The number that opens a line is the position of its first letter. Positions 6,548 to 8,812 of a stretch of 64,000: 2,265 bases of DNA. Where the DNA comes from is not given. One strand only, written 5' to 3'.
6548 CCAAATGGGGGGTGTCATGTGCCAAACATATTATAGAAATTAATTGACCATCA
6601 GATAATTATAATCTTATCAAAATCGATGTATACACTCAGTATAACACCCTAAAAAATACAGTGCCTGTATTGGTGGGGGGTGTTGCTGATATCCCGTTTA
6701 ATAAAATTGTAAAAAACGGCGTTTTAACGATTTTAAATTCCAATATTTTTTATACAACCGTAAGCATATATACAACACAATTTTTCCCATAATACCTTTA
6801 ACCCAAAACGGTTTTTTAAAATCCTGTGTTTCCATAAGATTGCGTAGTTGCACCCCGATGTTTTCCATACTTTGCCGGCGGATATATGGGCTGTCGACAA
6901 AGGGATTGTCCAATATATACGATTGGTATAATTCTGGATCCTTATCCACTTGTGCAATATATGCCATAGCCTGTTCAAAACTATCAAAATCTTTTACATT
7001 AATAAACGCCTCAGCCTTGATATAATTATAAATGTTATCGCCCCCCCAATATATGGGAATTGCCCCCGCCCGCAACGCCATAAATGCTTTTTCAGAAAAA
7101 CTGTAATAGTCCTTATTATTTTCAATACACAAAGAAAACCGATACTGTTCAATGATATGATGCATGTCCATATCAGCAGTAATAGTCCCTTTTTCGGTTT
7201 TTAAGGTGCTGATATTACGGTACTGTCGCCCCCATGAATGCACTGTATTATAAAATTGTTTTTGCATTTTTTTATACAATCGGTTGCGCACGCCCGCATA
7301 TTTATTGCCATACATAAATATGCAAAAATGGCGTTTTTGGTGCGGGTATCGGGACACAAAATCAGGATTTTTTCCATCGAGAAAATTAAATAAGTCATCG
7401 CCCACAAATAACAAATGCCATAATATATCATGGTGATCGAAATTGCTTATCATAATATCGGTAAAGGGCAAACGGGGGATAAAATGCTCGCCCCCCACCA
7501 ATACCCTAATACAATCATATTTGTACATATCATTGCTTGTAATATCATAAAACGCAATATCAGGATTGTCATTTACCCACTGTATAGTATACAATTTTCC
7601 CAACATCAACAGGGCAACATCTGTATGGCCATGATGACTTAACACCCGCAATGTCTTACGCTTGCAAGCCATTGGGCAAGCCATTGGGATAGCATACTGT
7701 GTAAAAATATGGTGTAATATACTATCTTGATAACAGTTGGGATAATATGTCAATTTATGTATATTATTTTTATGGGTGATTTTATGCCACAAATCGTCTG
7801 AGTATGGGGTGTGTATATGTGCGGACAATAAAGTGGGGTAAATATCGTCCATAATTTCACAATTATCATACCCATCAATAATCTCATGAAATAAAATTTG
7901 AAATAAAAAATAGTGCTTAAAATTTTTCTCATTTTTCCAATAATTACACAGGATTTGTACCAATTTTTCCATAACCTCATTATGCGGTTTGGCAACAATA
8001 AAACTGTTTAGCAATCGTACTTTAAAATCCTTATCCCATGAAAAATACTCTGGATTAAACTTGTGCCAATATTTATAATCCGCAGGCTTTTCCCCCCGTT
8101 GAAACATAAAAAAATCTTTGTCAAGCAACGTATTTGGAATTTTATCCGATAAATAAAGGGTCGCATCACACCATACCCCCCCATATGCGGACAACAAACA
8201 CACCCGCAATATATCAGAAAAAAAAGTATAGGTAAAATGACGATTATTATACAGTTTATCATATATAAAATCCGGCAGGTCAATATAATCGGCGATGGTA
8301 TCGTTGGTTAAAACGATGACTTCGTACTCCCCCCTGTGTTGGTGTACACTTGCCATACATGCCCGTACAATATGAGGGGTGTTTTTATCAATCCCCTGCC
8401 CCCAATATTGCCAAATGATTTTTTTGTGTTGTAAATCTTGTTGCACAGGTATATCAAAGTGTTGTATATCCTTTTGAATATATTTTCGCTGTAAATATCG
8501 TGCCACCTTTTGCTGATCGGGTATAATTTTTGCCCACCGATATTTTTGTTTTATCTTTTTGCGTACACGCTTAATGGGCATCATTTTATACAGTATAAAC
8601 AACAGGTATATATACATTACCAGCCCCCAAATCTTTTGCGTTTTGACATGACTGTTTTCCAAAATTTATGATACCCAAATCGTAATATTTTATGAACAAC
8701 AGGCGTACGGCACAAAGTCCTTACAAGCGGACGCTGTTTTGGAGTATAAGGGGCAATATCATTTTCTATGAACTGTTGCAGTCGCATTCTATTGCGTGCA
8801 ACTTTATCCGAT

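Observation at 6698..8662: Single polypeptide fusing a GT32-like DXD domain to a GT10 fucosyltransferase domain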

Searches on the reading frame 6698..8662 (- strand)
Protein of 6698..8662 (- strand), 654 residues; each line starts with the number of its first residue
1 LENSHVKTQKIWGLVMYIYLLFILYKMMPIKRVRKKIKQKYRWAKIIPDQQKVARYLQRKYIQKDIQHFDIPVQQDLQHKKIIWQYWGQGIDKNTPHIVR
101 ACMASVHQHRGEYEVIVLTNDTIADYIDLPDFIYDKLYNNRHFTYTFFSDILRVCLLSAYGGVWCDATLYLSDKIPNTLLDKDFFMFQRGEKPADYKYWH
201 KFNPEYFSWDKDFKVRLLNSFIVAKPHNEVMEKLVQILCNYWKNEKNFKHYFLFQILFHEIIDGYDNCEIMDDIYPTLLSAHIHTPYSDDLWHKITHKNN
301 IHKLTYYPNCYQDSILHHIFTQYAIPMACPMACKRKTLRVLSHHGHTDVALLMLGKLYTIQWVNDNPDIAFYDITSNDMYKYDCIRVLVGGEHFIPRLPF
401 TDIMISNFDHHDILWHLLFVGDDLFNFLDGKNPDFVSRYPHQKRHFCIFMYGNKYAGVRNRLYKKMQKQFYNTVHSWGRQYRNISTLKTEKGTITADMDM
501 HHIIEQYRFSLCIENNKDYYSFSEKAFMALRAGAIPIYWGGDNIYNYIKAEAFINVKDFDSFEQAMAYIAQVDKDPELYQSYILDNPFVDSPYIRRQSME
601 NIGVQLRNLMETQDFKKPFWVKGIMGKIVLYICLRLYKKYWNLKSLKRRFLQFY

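Call 3: search_protein_families(library=pfam, proteins=[window:6698-8662:-], max_evalue=0.01)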
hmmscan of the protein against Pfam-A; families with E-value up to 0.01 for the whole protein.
window:6698-8662:- (654 aa): 4 families
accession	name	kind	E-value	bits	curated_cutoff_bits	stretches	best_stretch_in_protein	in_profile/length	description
PF05704.18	Caps_synth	-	7e-69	232.7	24.5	1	49-318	17-277/278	Capsular polysaccharide synthesis protein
PF00852.26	Glyco_transf_10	-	1.4e-17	64.3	23.9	1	443-582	5-135/182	Glycosyltransferase family 10 (fucosyltransferase) C-term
PF18025.7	FucT_N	-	6.4e-09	36.6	27.2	1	346-412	13-77/91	Alpha-(1,3)-fucosyltransferase FucT N-terminal domain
PF04488.21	Gly_transf_sug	-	0.00052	21.1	23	1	100-180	5-87/93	Glycosyltransferase sugar-binding region containing DXD motif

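Call 4: search_protein_families(library=ncbifam, proteins=[window:6698-8662:-], max_evalue=0.01)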
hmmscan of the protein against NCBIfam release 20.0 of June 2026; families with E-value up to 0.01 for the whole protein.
window:6698-8662:- (654 aa): 0 families

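Call 5: find_homologous_proteins(query=window:6698-8662:-)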
Query window:6698-8662:- (654 aa): 37 proteins with E <= 0.001 among 1912 candidates.
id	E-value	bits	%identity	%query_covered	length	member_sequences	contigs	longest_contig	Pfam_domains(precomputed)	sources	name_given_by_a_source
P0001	0.0e+0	1523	100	98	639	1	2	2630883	PF05704.19,PF00852.27,PF18025.8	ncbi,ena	-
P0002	4.4e-103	364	54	46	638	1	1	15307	PF04488.22,PF05704.19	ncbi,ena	-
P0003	2.5e-85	306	48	46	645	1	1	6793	PF04488.22,PF05704.19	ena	-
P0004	3.3e-84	302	51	46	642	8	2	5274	PF04488.22,PF05704.19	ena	-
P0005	2.7e-80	289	44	51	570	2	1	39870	PF04488.22,PF05704.19,PF03414.20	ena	-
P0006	2.2e-79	286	47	43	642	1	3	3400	PF01501.27,PF05704.19,PF18404.8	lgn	-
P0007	5.3e-77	278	46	43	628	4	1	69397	PF04488.22,PF05704.19,PF09612.16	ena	-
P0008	5.3e-77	278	45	44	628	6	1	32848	PF04488.22,PF05704.19,PF09612.16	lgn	-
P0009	6.2e-77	278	46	43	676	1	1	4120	PF04488.22,PF05704.19,PF00535.33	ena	-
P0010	4.1e-76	275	44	47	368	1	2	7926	PF04488.22,PF05704.19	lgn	-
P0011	5.6e-75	271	45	48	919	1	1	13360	PF04488.22,PF05704.19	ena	-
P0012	7.5e-73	264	44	41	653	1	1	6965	PF05704.19,PF09612.16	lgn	-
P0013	1.4e-65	240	44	42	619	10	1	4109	PF01501.27,PF05704.19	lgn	-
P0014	7.0e-65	238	41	49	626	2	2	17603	PF04488.22,PF10111.15,PF13641.13,PF05704.19,PF00535.33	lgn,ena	-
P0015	8.6e-64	234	43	40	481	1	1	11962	PF04488.22,PF05704.19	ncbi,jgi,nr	ncbi:MAG: capsular polysaccharide synthesis protein [Planctomycetaceae bacterium]|jgi:hypothetical p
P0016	4.9e-63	232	42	44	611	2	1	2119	PF05704.19,PF09612.16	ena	-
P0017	6.4e-62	228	39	41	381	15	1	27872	PF05704.19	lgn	-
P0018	9.7e-60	221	40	46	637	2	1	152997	PF04488.22,PF10111.15,PF13641.13,PF05704.19,PF00535.33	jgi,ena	-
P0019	1.7e-59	220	37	48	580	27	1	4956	PF05704.19,PF01755.24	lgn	-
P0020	1.9e-56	210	40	41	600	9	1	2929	PF04488.22,PF01501.27,PF05704.19,PF18404.8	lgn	-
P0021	2.5e-56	210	39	39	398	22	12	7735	PF04488.22,PF05704.19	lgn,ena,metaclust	metaclust:\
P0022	7.4e-56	208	38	44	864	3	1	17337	PF13489.13,PF13649.13,PF05704.19,PF01755.24,PF08241.19,PF08242.19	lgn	-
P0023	1.8e-54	204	40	37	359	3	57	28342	PF04488.22,PF05704.19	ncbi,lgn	-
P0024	1.9e-54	203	42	35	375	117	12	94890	PF05704.19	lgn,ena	-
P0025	5.3e-53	199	38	45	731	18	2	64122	PF13641.13,PF05704.19,PF00535.33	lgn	-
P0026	6.4e-53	198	42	40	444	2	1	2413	PF04488.22,PF05704.19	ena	-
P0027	4.7e-51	192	39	38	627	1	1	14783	PF01501.27,PF05704.19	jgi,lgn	jgi:lipopolysaccharide biosynthesis glycosyltransferase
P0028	1.3e-48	184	43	32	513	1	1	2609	PF02485.28,PF05704.19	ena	-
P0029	7.8e-45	172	36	38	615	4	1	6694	PF05704.19,PF03414.20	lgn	-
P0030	1.8e-44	171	38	36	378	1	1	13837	PF04488.22,PF05704.19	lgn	-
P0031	2.8e-33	133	36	37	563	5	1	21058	PF04488.22,PF05704.19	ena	-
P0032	6.9e-24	102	31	35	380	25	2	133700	PF05704.19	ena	-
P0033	1.3e-13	69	30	34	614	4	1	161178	PF04488.22,PF05704.19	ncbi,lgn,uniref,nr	ncbi:hypothetical protein JET66_10725 [Pseudomonas putida]|uniref:capsular polysaccharide synthesis 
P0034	6.8e-12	63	28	38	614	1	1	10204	PF04488.22,PF05704.19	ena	-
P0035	7.3e-12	63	29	38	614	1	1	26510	PF13414.13,PF05704.19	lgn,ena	-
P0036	1.8e-8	52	28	34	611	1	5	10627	PF13414.13,PF05704.19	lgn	-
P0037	1.3e-7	49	28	34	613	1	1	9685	PF05704.19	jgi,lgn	jgi:hypothetical protein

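Call 7: find_encoding_contigs(protein=P0001, flank=10000, max_places=4)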
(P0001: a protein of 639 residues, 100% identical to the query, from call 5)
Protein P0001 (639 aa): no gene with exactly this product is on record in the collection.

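Call 13: find_related_loci(query=P0001, collection=genome_contigs, flank=10000)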
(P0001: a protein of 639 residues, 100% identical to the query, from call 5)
Query P0001 (639 aa) in genome_contigs; peptide patterns used: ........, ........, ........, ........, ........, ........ (x = any residue, [..] = any of these).
57 stretches matched a pattern; 34 encode a relative of the query (tblastn E <= 1e-3); 34 distinct loci.
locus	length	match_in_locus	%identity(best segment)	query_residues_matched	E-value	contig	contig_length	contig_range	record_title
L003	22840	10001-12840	44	15-292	2e-64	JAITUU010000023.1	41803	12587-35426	MAG: Bacteroidales bacterium isolate TD114a_bin13 k119_1078808, whole genome shotgun sequence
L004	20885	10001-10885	41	11-292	1e-63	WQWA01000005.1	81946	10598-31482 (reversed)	MAG: Bacteroidales bacterium isolate Emb289P1bin57 Ga0123355_10000161, whole genome shotgun sequence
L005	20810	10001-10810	40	45-313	1e-62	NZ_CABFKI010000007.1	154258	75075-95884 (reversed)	Actinobacillus porcinus strain NM319, whole genome shotgun sequence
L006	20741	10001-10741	44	46-289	9e-61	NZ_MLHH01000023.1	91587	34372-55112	Rodentibacter heidelbergensis strain Ac69 contig_23, whole genome shotgun sequence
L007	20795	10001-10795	41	46-308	4e-60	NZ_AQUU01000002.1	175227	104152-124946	Aggregatibacter actinomycetemcomitans DSM 8324 A3CSDRAFT_scaffold_1.2_C, whole genome shotgun sequence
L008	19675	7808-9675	43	5-291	2e-58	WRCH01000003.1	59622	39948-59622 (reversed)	MAG: Chitinispirillia bacterium isolate Lab288P3bin119 Ga0123353_10000317, whole genome shotgun sequence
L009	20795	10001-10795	39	46-308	3e-57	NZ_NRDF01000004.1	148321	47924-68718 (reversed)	Aggregatibacter actinomycetemcomitans strain HK_961 NODE_4_length_148321_cov_77.1076, whole genome shotgun sequence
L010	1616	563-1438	40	8-291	5e-60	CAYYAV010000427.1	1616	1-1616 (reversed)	MAG TPA_asm: uncultured Fusobacteriales bacterium isolate binchicken_co35_97 genome assembly, contig: NODE_101477_length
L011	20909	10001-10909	39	5-292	1e-56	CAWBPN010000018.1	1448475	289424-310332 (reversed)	MAG: uncultured Bacteroidales bacterium isolate MFD01299.bin.1.187 genome assembly, contig: contig_9696, whole genome sh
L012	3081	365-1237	36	20-307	2e-56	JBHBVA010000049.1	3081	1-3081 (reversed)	MAG: Bacteroidota bacterium isolate D-15_MAG_19 D-15__26007, whole genome shotgun sequence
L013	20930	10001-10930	37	8-315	2e-55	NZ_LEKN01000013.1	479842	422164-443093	Ursidibacter maritimus strain Pb43106 contig_1_2, whole genome shotgun sequence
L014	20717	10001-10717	40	51-290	2e-55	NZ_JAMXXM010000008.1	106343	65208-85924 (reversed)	Acinetobacter lwoffii strain S298-4 contig00008, whole genome shotgun sequence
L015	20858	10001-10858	36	11-291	7e-55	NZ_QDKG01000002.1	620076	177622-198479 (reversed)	Sphingobacterium corticibacter strain 2c-3 Scaffold2, whole genome shotgun sequence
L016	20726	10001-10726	41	69-308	2e-54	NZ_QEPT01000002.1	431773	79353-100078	Haemophilus parainfluenzae strain C2006002596 C2006002596_S9_ctg_1064, whole genome shotgun sequence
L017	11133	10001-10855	38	8-290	2e-53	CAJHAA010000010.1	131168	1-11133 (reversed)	Psychrobacter immobilis isolate Psychrobacter immobilis NCIMB361 genome assembly, contig: ACJABJPO_10, whole genome shot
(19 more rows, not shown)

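Call 26: search_solved_structures(query=P0001, max_evalue=0.01, show_alignments=2)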
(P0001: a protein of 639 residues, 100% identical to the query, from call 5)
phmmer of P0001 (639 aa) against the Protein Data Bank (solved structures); distinct sequences matched with E-value up to 0.01: 5.
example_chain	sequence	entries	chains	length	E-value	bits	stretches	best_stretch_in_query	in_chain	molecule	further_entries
2nzw_A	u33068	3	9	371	9.8e-13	50.7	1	428-573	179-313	Alpha1,3-fucosyltransferase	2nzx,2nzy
5zoi_A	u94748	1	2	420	3.3e-12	49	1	485-573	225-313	Alpha-(1,3)-fucosyltransferase FucT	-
8d0o_A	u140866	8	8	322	5.4e-10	41.6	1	420-568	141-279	4-galactosyl-N-acetylglucosaminide 3-alpha-L-fucosyltransferase 9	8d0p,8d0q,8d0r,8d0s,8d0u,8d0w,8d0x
7yro_A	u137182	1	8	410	7.6e-09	37.8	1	484-567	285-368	Fucosyltransferase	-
9s6a_A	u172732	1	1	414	1.9e-05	26.6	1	487-565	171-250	Glycoprotein 3-alpha-L-fucosyltransferase A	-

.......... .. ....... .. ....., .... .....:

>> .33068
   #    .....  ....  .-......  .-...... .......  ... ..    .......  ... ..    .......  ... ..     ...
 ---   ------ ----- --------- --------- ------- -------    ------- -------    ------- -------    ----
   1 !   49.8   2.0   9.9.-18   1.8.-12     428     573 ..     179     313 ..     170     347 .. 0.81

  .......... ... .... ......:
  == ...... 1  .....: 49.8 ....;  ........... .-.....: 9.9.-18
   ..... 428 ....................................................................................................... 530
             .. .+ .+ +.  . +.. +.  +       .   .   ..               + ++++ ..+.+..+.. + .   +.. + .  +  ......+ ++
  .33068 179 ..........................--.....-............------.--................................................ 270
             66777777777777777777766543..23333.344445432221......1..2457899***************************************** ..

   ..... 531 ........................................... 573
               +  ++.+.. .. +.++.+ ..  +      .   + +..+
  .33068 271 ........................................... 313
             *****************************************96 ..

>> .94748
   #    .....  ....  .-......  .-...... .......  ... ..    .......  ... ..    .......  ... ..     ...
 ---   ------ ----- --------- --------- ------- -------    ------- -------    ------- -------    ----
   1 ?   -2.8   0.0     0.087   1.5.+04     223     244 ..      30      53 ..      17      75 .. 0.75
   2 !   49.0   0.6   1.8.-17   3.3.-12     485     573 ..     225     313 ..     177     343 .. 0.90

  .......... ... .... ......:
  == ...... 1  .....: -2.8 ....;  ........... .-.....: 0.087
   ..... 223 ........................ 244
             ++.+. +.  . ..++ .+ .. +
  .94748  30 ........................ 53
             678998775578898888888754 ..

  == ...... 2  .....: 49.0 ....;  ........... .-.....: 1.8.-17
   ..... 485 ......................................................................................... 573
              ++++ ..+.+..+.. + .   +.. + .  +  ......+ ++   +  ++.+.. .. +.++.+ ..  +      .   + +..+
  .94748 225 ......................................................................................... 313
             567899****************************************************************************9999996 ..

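Call 38: search_protein_representatives(protein=P0001)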
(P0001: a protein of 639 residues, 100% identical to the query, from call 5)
Query: 639 residues. Proteins with E-value up to 0.001 (for the whole library): 9224; up to 1e-10: 2828; up to 1e-30: 93. The best 150 are listed.
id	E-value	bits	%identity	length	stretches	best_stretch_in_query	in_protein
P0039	2.0e-107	376.9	56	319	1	338-635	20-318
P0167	3.6e-87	309.9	53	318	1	15-304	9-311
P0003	7.4e-86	305.6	50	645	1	6-307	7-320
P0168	1.7e-83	297.8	61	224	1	87-304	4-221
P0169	3.8e-81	290.0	44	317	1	5-301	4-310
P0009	2.8e-77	277.3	44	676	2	8-303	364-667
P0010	1.2e-76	275.1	50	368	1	33-308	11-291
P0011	2.9e-75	270.6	46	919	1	6-322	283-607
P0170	1.3e-68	248.6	43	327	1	2-303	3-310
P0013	7.2e-66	239.5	45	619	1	32-303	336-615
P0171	2.0e-64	234.7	42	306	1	27-308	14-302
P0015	4.9e-64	233.5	45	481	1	22-302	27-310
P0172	5.0e-64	233.4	43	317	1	5-304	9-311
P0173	3.0e-63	230.9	46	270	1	8-247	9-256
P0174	8.8e-61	222.7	42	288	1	361-636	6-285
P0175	3.5e-60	220.7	37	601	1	18-293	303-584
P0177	7.4e-58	213.0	39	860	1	5-309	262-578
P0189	7.6e-53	196.5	38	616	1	45-306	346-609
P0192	4.8e-52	193.8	39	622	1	41-309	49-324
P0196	1.0e-49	186.1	39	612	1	19-294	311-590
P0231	7.6e-35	137.0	34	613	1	57-298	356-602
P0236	1.8e-33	132.5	30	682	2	339-575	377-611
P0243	8.9e-33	130.2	36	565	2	29-255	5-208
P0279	8.9e-28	113.7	35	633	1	63-302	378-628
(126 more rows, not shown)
